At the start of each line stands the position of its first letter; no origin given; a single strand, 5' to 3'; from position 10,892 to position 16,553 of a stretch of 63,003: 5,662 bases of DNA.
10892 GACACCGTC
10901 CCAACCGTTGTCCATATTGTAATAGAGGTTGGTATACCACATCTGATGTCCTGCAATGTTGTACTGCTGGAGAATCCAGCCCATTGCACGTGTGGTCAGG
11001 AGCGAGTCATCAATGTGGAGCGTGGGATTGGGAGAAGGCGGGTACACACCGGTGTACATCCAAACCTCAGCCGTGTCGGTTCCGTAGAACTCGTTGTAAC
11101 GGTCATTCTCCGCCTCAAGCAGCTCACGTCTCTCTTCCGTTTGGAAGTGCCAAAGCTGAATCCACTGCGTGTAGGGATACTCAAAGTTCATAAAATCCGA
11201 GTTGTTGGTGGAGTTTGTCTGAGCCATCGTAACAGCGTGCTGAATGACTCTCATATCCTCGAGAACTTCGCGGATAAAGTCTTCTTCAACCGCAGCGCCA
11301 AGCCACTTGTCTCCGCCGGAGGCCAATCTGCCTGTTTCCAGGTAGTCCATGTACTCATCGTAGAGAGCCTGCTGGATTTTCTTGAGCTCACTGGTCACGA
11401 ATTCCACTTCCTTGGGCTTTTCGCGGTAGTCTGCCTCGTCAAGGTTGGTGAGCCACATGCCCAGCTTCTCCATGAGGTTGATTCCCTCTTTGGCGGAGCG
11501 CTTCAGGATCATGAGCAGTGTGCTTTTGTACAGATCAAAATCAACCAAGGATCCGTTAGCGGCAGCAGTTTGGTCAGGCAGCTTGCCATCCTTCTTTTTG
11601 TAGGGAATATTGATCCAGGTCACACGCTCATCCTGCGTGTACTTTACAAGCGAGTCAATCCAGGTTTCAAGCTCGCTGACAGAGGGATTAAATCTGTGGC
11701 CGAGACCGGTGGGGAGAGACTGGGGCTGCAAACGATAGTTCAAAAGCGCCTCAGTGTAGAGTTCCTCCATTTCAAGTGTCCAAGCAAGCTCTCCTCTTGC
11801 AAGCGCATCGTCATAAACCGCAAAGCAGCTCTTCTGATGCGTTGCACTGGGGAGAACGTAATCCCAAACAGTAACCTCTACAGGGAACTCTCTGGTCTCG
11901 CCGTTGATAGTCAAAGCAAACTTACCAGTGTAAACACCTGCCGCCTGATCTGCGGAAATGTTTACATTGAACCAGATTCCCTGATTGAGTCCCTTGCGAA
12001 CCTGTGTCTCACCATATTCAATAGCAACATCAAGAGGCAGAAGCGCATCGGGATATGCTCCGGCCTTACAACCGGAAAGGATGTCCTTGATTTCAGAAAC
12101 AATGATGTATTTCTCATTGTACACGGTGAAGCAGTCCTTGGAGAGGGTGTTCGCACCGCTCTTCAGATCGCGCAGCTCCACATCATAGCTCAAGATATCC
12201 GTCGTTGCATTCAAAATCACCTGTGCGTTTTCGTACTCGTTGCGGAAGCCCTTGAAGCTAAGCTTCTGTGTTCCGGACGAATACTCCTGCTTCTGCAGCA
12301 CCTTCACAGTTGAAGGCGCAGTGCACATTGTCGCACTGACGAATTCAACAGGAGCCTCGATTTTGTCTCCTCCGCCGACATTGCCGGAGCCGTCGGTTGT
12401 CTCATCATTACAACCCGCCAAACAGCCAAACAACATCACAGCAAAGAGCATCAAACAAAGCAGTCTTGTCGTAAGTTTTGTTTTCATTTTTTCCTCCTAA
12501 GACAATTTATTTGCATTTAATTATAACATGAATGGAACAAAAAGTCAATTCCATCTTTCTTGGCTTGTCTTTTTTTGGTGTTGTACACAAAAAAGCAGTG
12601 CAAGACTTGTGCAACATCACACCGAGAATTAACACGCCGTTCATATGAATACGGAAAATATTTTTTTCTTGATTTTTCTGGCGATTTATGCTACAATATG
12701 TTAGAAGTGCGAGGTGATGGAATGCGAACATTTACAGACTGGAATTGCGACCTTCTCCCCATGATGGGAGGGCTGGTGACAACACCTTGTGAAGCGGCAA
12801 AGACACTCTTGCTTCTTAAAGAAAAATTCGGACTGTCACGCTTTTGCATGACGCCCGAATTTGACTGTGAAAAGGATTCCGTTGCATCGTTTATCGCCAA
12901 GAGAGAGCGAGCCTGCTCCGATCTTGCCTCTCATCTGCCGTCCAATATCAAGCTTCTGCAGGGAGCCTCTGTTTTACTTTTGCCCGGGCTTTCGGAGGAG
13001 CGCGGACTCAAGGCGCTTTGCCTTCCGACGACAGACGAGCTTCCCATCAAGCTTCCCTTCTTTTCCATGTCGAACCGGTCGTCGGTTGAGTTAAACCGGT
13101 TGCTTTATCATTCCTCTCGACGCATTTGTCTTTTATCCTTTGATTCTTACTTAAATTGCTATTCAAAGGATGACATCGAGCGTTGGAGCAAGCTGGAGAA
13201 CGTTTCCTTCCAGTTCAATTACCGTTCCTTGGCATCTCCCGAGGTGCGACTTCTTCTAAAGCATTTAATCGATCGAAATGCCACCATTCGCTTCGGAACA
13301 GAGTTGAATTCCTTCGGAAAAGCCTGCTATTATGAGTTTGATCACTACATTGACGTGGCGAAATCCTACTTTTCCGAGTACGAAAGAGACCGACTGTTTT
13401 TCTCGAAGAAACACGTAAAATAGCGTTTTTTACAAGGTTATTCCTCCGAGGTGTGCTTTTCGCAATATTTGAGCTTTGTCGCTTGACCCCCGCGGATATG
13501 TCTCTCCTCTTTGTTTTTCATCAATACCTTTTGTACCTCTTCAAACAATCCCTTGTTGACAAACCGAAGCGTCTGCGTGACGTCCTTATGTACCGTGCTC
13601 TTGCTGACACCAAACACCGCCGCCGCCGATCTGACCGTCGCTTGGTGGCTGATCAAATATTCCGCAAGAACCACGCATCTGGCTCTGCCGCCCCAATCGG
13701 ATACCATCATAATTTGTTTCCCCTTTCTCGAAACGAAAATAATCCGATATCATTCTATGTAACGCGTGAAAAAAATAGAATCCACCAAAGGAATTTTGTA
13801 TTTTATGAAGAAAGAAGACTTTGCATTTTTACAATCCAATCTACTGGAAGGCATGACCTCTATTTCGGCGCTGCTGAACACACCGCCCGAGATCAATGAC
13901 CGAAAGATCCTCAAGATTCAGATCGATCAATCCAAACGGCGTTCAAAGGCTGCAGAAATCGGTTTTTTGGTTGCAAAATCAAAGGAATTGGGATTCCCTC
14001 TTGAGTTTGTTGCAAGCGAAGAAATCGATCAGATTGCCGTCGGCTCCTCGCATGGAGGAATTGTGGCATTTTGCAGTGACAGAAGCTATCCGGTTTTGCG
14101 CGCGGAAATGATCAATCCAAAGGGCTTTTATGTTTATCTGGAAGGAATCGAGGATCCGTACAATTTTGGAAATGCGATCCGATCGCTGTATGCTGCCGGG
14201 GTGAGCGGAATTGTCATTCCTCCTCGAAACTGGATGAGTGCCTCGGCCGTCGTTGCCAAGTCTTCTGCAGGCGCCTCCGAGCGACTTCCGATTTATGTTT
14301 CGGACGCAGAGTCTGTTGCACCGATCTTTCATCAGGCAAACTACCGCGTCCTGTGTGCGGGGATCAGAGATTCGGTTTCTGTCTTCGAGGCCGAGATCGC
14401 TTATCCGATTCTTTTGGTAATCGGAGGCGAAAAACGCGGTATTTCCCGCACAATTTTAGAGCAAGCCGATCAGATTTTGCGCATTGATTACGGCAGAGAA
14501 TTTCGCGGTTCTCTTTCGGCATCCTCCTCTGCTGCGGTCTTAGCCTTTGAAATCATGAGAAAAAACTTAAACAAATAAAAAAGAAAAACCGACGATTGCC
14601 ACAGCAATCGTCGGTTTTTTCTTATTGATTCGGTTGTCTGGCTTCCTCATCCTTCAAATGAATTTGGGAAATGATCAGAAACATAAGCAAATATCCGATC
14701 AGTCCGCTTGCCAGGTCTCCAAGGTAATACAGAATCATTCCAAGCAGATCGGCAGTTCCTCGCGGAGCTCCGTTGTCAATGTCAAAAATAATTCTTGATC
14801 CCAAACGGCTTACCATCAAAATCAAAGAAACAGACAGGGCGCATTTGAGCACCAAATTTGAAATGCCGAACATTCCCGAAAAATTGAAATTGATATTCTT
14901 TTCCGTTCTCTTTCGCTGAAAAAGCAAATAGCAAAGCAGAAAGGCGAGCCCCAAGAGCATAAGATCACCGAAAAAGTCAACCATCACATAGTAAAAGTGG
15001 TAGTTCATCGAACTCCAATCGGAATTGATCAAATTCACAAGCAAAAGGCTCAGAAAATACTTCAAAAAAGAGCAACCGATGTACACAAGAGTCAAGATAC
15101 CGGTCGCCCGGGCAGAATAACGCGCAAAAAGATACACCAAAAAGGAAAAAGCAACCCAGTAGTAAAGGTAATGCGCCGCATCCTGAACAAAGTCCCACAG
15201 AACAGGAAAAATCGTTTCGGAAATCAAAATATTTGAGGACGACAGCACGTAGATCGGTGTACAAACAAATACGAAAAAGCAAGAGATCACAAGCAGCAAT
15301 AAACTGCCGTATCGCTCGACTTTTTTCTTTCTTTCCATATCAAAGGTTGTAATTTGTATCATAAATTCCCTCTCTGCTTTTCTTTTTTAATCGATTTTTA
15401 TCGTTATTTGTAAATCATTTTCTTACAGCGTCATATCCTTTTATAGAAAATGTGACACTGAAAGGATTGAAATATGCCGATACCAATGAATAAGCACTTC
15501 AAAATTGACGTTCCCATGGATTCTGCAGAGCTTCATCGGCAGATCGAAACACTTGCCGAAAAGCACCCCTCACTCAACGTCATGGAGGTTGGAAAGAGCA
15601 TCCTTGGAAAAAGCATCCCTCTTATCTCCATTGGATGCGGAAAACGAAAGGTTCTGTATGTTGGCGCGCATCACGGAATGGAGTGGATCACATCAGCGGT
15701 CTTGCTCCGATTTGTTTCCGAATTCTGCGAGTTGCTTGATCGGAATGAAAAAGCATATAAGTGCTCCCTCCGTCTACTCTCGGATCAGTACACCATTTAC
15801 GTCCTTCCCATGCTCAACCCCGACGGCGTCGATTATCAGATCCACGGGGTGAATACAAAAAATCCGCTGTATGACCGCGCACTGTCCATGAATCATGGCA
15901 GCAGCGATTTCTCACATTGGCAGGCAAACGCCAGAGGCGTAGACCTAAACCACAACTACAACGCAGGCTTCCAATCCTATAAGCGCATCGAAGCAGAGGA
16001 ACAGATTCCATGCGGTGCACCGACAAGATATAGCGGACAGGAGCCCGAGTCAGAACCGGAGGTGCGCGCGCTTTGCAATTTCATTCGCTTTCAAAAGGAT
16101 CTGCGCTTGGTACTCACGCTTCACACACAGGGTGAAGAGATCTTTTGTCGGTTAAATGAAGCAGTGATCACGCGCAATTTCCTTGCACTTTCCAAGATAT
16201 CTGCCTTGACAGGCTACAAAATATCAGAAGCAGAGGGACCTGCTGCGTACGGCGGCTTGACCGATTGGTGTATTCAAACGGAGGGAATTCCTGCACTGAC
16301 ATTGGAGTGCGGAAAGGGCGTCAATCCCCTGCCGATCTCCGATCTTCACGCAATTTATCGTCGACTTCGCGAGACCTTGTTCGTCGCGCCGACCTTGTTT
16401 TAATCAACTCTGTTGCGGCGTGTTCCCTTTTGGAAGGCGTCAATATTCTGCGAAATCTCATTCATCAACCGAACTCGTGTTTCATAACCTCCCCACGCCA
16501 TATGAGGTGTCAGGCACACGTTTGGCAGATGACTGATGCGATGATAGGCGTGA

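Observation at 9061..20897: Duplicated two-gene lipoprotein cassette (large DUF4091/GH123-like lipoprotein plus small CBM-like lipoprotein): candidate undescribed surface glycan module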

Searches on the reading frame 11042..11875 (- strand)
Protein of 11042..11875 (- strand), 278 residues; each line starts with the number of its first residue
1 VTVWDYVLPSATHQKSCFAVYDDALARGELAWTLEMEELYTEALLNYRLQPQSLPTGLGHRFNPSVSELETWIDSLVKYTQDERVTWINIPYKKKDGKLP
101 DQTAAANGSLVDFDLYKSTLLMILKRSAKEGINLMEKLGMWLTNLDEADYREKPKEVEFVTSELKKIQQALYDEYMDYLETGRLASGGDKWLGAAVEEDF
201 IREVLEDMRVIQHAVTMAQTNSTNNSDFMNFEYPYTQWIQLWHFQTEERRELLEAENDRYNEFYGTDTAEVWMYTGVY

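Call 51: search_solved_structures(query=A3, max_evalue=1, show_alignments=4)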
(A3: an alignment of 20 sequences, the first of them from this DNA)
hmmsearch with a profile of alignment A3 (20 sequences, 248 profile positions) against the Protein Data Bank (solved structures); distinct sequences matched with E-value up to 1: 9.
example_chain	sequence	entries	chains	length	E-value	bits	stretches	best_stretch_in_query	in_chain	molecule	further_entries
8k2f_A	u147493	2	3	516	1.4e-05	28.4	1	193-247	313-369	Oligosaccharide-releasing beta-N-acetylgalactosaminidase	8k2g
8k2j_A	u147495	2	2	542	0.0042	20.3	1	110-247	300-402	Oligosaccharide/Monosaccharide-releasing beta-N-acetylgalactosaminidase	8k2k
8k2h_B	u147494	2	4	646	0.0044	20.3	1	2-247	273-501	Oligosaccharide/Monosaccharide-releasing beta-N-acetylhexosaminidase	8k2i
6kz7_A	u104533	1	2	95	0.053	16.7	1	27-62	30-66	SWI/SNF complex subunit SMARCC1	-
5gjk_A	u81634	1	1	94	0.057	16.6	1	27-62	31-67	SWI/SNF complex subunit SMARCC1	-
7lf7_K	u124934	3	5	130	0.13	15.5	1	65-160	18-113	Apolipoprotein L1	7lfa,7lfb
6kag_B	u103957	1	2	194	0.17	15.1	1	26-59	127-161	SWI/SNF complex subunit SMARCC2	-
7l6k_A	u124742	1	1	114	0.33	14.1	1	72-162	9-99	Apolipoprotein L1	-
2fq3_A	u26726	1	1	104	0.58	13.3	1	31-65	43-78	Transcription regulatory protein SWI3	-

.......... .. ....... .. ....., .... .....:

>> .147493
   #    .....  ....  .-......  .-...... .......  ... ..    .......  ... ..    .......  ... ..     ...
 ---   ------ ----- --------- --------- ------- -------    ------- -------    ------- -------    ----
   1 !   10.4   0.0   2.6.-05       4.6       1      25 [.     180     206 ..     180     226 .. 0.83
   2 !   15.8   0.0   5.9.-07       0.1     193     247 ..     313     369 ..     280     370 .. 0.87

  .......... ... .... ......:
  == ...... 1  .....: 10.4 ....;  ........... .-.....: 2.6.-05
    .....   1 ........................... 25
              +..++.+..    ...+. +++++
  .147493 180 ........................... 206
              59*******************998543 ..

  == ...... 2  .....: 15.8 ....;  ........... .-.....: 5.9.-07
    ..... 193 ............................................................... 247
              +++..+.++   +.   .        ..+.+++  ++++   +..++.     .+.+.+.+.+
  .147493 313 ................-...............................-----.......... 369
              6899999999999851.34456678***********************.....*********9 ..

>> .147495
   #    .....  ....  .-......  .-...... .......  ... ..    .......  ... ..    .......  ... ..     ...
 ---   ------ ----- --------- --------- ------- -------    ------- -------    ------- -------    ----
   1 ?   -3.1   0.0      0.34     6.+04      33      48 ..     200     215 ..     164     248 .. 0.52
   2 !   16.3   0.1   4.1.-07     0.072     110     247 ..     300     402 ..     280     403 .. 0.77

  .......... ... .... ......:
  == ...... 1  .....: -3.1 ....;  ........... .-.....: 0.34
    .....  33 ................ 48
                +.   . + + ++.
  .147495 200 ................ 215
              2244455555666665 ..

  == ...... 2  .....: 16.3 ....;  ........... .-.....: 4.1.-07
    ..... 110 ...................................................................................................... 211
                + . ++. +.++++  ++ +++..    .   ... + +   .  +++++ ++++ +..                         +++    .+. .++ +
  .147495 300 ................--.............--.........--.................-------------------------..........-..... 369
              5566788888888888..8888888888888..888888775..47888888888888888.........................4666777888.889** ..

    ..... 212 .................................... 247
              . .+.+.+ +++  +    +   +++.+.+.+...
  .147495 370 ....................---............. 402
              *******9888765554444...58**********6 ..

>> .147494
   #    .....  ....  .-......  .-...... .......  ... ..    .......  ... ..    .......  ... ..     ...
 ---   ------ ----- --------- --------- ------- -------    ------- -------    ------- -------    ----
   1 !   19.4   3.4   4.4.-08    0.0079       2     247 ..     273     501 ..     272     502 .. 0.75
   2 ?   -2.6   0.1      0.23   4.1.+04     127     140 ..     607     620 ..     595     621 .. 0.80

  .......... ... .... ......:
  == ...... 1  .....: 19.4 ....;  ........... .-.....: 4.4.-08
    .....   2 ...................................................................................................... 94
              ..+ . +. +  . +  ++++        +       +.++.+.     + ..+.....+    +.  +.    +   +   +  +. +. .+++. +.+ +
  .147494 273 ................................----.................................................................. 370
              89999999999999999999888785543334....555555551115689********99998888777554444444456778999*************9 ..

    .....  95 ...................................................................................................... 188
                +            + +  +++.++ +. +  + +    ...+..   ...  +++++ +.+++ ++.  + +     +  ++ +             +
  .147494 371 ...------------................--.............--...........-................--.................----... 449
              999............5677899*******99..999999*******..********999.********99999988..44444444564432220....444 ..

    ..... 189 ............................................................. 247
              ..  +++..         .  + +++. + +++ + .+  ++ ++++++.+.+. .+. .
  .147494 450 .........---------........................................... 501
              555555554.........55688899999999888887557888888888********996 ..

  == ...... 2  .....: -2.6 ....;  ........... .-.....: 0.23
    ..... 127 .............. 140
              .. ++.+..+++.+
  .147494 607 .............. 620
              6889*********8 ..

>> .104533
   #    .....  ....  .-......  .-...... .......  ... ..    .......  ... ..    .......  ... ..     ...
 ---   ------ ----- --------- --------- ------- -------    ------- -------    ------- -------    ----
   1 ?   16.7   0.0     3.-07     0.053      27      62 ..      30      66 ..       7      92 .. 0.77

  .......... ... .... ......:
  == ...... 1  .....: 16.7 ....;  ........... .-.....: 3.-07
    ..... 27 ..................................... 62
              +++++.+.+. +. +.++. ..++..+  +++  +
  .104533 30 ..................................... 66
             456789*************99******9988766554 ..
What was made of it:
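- It aligns with 'ADEP' of NgaDssm and 'WDEP' of NgaAt (call 51). The barrel core aligns with solved enzymes only weakly by sequence (E=0.004, call 51).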

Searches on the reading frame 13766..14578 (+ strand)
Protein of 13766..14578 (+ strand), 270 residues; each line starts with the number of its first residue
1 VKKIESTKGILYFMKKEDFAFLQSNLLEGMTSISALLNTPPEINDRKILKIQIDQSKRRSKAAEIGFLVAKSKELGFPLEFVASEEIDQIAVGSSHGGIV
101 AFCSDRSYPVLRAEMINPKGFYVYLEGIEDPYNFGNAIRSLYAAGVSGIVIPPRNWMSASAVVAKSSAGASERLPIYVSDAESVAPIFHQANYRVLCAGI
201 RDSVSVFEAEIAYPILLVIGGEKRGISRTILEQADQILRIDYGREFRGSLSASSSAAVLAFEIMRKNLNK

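Call 12: search_protein_families(library=pfam, proteins=[window:13766-14578:+], max_evalue=0.001)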
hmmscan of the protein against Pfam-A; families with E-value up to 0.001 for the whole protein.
window:13766-14578:+ (270 aa): 2 families
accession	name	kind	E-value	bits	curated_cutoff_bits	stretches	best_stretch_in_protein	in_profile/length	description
PF00588.24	SpoU_methylase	-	1.2e-23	84.2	29.7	1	121-260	2-141/142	SpoU rRNA Methylase family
PF08032.17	SpoU_sub_bind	-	1.6e-06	28.8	22.8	1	26-108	1-75/76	RNA 2'-O ribose methyltransferase substrate binding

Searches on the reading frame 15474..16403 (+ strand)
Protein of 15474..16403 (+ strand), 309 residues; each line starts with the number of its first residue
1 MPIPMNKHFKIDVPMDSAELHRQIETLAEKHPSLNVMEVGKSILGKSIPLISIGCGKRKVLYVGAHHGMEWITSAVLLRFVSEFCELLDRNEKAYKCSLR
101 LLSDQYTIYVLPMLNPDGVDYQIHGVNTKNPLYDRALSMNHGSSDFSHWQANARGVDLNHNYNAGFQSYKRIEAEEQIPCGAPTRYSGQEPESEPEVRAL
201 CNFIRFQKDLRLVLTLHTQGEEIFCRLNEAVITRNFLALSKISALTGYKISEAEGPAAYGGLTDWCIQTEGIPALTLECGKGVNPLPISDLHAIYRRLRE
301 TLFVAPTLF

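Call 12: search_protein_families(library=pfam, proteins=[window:15474-16403:+], max_evalue=0.001)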
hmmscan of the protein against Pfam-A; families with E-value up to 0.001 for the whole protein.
window:15474-16403:+ (309 aa): 1 family
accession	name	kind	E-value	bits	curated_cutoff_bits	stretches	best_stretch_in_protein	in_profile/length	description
PF00246.29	Peptidase_M14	-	6.9e-35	121.5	21.6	1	22-225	3-190/286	Zinc carboxypeptidase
